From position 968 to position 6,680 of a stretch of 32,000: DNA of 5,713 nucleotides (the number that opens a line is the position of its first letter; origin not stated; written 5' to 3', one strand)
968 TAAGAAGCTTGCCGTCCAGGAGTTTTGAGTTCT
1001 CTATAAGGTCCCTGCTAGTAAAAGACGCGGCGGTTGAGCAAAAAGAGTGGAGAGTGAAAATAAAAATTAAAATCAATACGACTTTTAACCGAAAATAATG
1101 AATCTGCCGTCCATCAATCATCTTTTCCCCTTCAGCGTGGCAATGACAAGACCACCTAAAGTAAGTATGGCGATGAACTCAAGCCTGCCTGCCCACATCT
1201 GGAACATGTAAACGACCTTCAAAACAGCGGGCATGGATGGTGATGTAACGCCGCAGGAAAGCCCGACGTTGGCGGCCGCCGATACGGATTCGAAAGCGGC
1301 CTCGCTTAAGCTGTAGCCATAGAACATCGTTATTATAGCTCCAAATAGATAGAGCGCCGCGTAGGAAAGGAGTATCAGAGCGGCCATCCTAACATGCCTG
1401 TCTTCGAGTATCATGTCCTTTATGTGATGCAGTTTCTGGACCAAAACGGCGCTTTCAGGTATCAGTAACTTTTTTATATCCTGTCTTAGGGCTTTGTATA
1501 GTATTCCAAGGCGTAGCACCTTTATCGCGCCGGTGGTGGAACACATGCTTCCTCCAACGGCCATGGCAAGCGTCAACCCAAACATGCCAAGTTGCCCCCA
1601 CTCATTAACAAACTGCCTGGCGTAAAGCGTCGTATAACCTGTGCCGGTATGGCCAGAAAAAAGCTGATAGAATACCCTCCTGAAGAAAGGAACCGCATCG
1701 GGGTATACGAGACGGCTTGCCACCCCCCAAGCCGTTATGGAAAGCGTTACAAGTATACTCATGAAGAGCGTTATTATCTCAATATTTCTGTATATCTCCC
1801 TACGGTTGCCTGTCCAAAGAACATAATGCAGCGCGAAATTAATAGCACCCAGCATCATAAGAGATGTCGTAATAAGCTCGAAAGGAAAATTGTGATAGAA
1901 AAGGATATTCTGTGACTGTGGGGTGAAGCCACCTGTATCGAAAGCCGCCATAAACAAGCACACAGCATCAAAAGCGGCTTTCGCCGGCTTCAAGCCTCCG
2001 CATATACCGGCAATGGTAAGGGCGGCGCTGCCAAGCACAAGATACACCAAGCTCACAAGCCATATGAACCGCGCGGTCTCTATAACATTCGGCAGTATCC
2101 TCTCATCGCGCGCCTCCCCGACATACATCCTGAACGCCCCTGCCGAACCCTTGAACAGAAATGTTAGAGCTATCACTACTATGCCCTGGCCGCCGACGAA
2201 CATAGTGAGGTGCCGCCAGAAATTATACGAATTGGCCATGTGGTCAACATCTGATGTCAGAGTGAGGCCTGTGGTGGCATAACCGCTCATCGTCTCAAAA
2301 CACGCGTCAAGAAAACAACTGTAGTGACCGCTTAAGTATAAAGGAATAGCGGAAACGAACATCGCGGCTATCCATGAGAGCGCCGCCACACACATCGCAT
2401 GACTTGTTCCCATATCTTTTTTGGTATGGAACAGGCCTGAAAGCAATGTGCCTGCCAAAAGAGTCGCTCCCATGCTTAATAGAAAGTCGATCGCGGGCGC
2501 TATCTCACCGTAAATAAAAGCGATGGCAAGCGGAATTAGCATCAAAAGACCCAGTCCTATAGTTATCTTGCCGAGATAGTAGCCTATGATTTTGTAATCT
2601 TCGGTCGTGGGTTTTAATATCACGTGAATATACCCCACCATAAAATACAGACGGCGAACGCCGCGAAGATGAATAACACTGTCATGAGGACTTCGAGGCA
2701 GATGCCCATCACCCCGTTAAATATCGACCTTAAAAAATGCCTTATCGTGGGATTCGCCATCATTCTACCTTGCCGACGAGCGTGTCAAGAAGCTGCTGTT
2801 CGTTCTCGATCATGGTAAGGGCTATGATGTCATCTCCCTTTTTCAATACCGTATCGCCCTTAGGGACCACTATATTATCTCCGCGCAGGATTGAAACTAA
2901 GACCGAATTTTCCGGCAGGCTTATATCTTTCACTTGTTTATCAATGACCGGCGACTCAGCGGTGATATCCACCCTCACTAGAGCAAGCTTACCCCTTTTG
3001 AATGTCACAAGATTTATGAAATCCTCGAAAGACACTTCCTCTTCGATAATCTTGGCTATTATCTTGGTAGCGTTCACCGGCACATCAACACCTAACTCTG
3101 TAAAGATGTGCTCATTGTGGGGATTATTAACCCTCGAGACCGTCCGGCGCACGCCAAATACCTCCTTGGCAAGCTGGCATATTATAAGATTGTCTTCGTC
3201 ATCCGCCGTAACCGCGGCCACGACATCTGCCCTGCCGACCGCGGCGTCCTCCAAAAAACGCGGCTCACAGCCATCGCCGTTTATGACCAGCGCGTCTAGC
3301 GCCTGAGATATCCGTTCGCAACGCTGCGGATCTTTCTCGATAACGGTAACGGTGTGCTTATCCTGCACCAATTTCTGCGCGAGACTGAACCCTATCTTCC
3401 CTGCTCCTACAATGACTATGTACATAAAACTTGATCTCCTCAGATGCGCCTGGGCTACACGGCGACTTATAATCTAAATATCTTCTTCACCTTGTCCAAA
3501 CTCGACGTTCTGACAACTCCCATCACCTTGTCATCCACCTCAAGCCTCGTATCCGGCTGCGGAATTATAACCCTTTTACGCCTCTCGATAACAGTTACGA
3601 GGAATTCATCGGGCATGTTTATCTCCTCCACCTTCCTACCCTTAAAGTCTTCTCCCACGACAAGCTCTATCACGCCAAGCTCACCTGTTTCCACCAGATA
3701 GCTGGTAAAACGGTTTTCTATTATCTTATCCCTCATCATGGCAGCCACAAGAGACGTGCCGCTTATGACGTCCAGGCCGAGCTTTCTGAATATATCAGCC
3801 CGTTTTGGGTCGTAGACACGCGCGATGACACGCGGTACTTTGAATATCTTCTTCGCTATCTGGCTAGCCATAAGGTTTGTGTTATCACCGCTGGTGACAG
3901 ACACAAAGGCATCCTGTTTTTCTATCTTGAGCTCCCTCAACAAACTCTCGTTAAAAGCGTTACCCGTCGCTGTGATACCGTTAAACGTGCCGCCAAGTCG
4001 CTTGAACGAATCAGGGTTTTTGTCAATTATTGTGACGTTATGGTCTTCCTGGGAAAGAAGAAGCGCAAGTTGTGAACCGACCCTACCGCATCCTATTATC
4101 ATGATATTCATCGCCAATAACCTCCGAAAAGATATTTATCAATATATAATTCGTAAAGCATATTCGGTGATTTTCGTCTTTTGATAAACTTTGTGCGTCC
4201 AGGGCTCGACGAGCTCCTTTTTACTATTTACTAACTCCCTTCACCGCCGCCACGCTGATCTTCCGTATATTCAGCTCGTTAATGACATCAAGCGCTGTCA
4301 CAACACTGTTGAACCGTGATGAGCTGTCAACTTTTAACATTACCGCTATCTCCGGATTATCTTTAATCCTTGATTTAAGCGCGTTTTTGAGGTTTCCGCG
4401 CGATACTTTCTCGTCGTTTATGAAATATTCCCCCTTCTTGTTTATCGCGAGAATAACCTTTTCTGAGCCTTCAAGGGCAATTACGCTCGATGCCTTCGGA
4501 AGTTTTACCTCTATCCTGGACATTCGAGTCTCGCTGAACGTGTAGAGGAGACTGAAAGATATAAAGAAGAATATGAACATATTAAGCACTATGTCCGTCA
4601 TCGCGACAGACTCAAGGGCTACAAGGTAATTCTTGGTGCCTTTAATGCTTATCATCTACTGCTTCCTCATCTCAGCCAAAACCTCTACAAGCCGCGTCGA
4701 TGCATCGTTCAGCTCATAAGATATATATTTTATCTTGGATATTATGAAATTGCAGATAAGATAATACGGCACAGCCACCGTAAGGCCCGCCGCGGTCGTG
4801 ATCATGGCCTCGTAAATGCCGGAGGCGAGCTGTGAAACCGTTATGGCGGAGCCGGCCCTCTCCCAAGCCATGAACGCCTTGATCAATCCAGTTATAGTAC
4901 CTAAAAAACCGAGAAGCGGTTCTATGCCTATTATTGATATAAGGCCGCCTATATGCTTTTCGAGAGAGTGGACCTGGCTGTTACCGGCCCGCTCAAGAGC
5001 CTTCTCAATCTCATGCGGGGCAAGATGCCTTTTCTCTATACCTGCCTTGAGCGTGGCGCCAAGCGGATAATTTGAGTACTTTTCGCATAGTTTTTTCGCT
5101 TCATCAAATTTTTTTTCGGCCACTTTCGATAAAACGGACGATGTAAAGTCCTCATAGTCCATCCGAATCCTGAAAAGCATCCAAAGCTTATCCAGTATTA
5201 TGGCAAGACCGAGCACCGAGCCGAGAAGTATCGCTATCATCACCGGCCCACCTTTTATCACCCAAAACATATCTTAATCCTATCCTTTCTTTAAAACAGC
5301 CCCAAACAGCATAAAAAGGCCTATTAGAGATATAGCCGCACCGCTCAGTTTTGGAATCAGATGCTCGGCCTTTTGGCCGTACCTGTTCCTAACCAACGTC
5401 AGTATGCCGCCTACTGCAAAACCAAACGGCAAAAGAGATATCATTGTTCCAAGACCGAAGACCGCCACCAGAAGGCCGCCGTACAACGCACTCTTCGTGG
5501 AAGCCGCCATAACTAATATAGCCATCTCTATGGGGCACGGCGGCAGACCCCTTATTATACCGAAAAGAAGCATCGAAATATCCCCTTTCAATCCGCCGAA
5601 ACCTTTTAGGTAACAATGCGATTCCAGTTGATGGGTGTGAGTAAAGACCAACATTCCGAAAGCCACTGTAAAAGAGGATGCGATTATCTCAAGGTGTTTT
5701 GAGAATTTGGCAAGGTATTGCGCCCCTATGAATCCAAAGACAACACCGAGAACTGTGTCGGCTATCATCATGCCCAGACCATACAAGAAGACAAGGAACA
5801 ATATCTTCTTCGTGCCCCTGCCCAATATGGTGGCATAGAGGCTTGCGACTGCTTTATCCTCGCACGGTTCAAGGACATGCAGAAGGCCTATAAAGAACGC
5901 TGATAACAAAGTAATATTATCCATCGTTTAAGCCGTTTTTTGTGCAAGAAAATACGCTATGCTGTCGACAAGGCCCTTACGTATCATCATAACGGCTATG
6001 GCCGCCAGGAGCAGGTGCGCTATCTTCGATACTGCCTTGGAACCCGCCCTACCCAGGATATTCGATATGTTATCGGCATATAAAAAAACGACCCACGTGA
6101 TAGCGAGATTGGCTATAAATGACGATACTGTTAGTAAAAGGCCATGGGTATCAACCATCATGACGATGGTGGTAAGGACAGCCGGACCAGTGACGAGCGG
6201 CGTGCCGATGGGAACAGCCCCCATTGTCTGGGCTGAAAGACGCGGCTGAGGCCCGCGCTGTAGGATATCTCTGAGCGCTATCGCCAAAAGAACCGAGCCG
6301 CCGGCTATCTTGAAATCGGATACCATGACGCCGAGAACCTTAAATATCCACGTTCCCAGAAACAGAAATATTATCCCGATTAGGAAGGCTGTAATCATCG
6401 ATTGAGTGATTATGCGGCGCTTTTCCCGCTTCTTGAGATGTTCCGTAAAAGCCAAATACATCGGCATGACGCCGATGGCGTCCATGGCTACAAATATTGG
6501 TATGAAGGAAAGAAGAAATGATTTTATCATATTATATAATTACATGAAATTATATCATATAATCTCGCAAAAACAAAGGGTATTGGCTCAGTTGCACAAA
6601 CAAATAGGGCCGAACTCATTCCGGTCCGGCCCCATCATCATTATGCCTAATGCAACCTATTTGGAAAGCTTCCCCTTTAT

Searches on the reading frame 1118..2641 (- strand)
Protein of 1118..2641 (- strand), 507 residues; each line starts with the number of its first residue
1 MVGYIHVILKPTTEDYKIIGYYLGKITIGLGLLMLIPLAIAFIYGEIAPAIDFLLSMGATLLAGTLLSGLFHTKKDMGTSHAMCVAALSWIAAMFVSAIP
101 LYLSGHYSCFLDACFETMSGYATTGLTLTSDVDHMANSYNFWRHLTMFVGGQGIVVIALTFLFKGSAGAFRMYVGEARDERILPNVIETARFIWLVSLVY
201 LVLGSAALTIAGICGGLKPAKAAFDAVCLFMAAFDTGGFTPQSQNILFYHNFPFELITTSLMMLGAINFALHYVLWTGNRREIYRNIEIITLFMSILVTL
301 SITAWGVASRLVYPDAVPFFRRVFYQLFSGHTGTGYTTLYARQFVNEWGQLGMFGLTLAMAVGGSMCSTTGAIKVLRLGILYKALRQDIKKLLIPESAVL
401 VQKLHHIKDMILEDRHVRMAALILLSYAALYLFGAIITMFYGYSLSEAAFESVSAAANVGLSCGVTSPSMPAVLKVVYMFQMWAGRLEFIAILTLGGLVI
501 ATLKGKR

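Call 20: search_protein_families(library=pfam, proteins=[window:1118-2641:-], max_evalue=0.01)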
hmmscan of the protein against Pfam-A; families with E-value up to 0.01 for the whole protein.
window:1118-2641:- (507 aa): 1 family
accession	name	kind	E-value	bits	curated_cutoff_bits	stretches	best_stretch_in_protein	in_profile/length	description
PF02386.22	TrkH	-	7.7e-39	133.9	27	2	61-277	13-242/502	Cation transport protein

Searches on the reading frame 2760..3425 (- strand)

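Call 20: search_protein_families(library=pfam, proteins=[window:2760-3425:-], max_evalue=0.01)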
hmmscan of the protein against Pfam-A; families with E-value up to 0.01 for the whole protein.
window:2760-3425:- (221 aa): 17 families
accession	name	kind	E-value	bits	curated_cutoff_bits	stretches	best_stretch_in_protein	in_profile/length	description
PF02254.24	TrkA_N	-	1.1e-32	113.2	23.8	1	3-118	1-115/116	TrkA-N domain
PF02080.26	TrkA_C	-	2.7e-12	46.8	27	1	149-214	1-68/71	TrkA-C domain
PF13241.12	NAD_binding_7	-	1e-06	29.7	22.1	1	3-102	10-95/104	Putative NAD(P)-binding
PF03807.23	F420_oxidored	-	2.3e-06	28.6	21.6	1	3-51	2-46/94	NADP oxidoreductase coenzyme F420-dependent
PF03435.24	Sacchrp_dh_NADP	-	8.4e-06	26.6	25.1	1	3-43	1-43/129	Saccharopine dehydrogenase NADP binding domain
PF13460.12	NAD_binding_10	-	1.6e-05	25.3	27.2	1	8-86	3-82/184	NAD(P)H-binding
PF02558.23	ApbA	-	8.4e-05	22.7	22.2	1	3-81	1-71/150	Ketopantoate reductase PanE/ApbA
PF01266.30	DAO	-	0.00024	21.2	27.9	1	3-35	2-34/353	FAD dependent oxidoreductase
PF13450.12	NAD_binding_8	-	0.00032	21.4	21.9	1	5-34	1-30/68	NAD(P)-binding Rossmann-like domain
PF00070.33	Pyr_redox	-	0.00033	21.5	22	1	3-36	2-35/82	Pyridine nucleotide-disulphide oxidoreductase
PF02737.24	3HCDH_N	-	0.0014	19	22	1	3-45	2-44/180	3-hydroxyacyl-CoA dehydrogenase, NAD binding domain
PF01210.29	NAD_Gly3P_dh_N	-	0.0019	18.6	23.1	1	3-42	2-41/158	NAD-dependent glycerol-3-phosphate dehydrogenase N-terminus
PF01488.26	Shikimate_DH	-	0.002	18.7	24.3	1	3-45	15-58/138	Shikimate / quinate 5-dehydrogenase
PF05368.20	NmrA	-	0.0023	18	27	1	4-76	7-79/298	NmrA-like family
PF07992.20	Pyr_redox_2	-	0.0023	17.9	26.1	1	3-41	145-187/291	Pyridine nucleotide-disulphide oxidoreductase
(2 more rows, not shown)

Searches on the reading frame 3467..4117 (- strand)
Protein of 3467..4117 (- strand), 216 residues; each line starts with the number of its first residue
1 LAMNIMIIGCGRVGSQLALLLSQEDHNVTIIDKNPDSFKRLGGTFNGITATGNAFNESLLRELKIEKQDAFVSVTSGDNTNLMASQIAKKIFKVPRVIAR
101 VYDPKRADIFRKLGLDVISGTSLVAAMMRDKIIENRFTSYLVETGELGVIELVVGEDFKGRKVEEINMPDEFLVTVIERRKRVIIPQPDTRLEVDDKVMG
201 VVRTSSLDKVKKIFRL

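Call 20: search_protein_families(library=pfam, proteins=[window:3467-4117:-], max_evalue=0.01)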
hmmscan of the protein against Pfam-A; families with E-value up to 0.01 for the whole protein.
window:3467-4117:- (216 aa): 17 families
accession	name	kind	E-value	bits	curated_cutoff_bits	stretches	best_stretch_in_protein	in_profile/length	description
PF02254.24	TrkA_N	-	5.8e-28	98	23.8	1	5-118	1-113/116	TrkA-N domain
PF02080.26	TrkA_C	-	5.2e-09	36.3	27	1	151-214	3-70/71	TrkA-C domain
PF03435.24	Sacchrp_dh_NADP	-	5.1e-07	30.5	25.1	1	5-76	1-77/129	Saccharopine dehydrogenase NADP binding domain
PF02558.23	ApbA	-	3.7e-05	23.8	22.2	1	5-49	1-47/150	Ketopantoate reductase PanE/ApbA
PF03807.23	F420_oxidored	-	4.1e-05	24.5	21.6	1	5-50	2-50/94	NADP oxidoreductase coenzyme F420-dependent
PF02737.24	3HCDH_N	-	0.00023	21.6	22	1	5-47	2-44/180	3-hydroxyacyl-CoA dehydrogenase, NAD binding domain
PF03721.20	UDPG_MGDP_dh_N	-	0.00025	21.1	27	1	3-40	1-38/187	UDP-glucose/GDP-mannose dehydrogenase family, NAD binding domain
PF01488.26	Shikimate_DH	-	0.0012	19.3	24.3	1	4-89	14-97/138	Shikimate / quinate 5-dehydrogenase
PF13241.12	NAD_binding_7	-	0.002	19.1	22.1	1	4-99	9-89/104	Putative NAD(P)-binding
PF01266.30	DAO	-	0.0028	17.7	27.9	1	5-36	2-33/353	FAD dependent oxidoreductase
PF03446.21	NAD_binding_2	-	0.003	18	21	1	5-86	2-75/161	NAD binding domain of 6-phosphogluconate dehydrogenase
PF00070.33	Pyr_redox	-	0.0039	18.1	22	0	5-36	2-33/82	Pyridine nucleotide-disulphide oxidoreductase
PF13460.12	NAD_binding_10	-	0.0045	17.3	27.2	1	11-93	4-83/184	NAD(P)H-binding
PF13450.12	NAD_binding_8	-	0.0052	17.5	21.9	0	7-36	1-30/68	NAD(P)-binding Rossmann-like domain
PF13478.12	XdhC_C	-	0.0054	17.7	29.7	0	6-86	2-62/125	XdhC Rossmann domain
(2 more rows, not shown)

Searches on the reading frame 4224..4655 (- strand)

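Call 20: search_protein_families(library=pfam, proteins=[window:4224-4655:-], max_evalue=0.01)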
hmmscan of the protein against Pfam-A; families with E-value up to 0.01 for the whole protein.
window:4224-4655:- (143 aa): 1 family
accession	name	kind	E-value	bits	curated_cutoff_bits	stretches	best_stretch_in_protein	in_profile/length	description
PF02472.21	ExbD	-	7.5e-21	75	25.4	1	13-137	7-125/128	Biopolymer transport protein ExbD/TolR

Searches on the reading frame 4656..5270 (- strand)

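Call 9: search_protein_families(library=pfam, proteins=[window:4656-5270:-], max_evalue=0.001)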
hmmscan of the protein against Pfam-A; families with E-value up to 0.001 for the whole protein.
window:4656-5270:- (204 aa): 1 family
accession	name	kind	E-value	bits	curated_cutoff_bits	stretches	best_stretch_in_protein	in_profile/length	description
PF01618.21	MotA_ExbB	-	1.2e-25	90.1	22.9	1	69-187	5-125/127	MotA/TolQ/ExbB proton channel family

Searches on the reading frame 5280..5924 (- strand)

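Call 9: search_protein_families(library=pfam, proteins=[window:5280-5924:-], max_evalue=0.001)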
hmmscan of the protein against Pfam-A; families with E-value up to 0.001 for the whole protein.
window:5280-5924:- (214 aa): 2 families
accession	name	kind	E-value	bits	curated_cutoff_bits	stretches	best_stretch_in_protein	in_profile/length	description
PF13386.12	DsbD_2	-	5e-17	62.9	24.9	1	9-202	2-197/199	Cytochrome C biogenesis protein transmembrane region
PF02683.22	DsbD_TM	-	3.6e-09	36.7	27.1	1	5-175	4-189/219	Cytochrome C biogenesis protein transmembrane domain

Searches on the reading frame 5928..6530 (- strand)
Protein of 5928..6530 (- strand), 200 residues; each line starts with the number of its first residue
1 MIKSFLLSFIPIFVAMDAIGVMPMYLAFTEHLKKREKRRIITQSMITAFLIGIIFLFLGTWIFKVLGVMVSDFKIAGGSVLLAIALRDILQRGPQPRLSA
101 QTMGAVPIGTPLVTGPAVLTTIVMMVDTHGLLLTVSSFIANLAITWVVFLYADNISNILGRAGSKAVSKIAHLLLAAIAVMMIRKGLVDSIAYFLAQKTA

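Call 9: search_protein_families(library=pfam, proteins=[window:5928-6530:-], max_evalue=0.001)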
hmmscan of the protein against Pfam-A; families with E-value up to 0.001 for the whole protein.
window:5928-6530:- (200 aa): 2 families
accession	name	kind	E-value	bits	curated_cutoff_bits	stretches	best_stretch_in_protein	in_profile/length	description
PF01914.23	MarC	-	2.5e-33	115.7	23.9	1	3-189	2-201/203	MarC family integral membrane protein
PF03741.22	TerC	-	5.3e-07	30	27.8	1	9-172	5-154/178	Integral membrane protein TerC family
